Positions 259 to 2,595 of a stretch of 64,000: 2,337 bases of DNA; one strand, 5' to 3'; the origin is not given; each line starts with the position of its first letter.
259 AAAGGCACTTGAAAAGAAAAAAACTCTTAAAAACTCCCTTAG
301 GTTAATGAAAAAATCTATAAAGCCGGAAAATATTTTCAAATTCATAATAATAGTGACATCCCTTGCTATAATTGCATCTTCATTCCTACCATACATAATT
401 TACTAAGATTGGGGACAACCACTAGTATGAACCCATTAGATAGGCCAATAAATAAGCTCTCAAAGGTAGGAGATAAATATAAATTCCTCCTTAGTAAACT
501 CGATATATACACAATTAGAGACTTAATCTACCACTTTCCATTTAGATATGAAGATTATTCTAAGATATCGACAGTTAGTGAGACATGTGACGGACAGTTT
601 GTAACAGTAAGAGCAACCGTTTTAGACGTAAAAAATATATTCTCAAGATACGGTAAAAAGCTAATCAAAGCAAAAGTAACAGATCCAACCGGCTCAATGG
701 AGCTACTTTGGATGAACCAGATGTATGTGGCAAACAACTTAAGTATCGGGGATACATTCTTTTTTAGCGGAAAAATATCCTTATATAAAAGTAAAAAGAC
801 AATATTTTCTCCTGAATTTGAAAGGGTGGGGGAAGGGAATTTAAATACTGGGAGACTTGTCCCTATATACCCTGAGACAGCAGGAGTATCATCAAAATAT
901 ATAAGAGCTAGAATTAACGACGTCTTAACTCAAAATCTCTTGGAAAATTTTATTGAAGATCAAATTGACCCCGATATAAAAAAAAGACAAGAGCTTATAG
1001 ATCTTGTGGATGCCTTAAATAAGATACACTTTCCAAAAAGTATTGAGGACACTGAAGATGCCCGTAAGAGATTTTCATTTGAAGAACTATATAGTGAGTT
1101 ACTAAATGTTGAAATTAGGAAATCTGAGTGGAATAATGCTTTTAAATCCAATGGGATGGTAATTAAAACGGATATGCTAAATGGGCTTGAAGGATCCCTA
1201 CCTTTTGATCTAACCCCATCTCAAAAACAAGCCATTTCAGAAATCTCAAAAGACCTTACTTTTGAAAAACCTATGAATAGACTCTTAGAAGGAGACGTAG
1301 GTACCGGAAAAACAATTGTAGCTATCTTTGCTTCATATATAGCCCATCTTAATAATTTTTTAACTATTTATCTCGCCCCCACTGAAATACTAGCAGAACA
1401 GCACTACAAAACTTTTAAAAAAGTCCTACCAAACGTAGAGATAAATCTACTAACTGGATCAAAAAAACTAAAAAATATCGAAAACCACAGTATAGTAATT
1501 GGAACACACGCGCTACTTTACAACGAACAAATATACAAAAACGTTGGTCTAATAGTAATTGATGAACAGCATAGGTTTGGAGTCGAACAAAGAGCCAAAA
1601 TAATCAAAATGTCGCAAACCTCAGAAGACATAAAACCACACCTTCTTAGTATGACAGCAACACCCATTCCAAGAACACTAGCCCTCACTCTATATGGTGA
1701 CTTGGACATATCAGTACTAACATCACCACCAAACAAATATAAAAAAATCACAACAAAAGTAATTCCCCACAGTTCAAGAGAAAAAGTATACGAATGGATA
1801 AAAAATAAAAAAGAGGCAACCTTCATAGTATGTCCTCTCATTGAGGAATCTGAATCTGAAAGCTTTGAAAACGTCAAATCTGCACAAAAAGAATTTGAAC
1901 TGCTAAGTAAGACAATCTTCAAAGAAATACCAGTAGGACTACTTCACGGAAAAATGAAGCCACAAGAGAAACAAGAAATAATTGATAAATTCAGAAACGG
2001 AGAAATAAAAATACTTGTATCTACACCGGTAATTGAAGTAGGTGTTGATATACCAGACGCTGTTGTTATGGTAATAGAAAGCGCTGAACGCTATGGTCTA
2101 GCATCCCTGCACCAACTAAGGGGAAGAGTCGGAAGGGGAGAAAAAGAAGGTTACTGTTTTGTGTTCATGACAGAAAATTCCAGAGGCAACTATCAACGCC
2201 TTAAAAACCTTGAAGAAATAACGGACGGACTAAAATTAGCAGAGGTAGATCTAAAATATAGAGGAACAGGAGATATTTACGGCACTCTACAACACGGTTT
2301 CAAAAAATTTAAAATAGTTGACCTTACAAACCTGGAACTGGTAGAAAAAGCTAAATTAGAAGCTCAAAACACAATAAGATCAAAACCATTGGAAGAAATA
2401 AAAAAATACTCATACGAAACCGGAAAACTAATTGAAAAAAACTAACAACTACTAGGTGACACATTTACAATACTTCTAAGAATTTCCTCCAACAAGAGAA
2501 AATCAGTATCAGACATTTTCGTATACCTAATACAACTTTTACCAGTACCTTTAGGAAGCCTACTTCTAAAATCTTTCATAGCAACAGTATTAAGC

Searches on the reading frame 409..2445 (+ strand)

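Call 16: search_protein_families(library=pfam, max_evalue=0.001, proteins=[window:409-2445:+])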
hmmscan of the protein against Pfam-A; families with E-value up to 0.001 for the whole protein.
window:409-2445:+ (678 aa): 8 families
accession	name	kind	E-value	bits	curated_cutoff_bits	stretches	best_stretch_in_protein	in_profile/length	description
PF00270.35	DEAD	-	2.4e-24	86.4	26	1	269-424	1-164/167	DEAD/DEAH box helicase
PF17191.10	RecG_wedge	-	4.2e-23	82.1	23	1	16-174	4-160/162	RecG wedge domain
PF00271.37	Helicase_C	-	7.3e-21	74.9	23.5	1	463-576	9-108/110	Helicase conserved C-terminal domain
PF04851.21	ResIII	-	3.4e-20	73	22.5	1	267-419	3-162/164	Type III restriction enzyme, res subunit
PF22590.2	Cas3-like_C_2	-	1e-08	35.8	27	1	487-578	10-105/106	CRISPR-associated nuclease/helicase Cas3, C-terminal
PF01336.31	tRNA_anti-codon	-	3.2e-07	30.6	27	1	65-138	1-73/75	OB-fold nucleic acid binding domain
PF19833.4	RecG_dom3_C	-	2.5e-05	24.7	26.8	1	605-660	2-59/87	ATP-dependent DNA helicase RecG, domain 3, C-terminal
PF22527.2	DEXQc_Suv3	-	0.00011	22.2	27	1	295-396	20-111/154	DEXQ-box helicase domain of Suv3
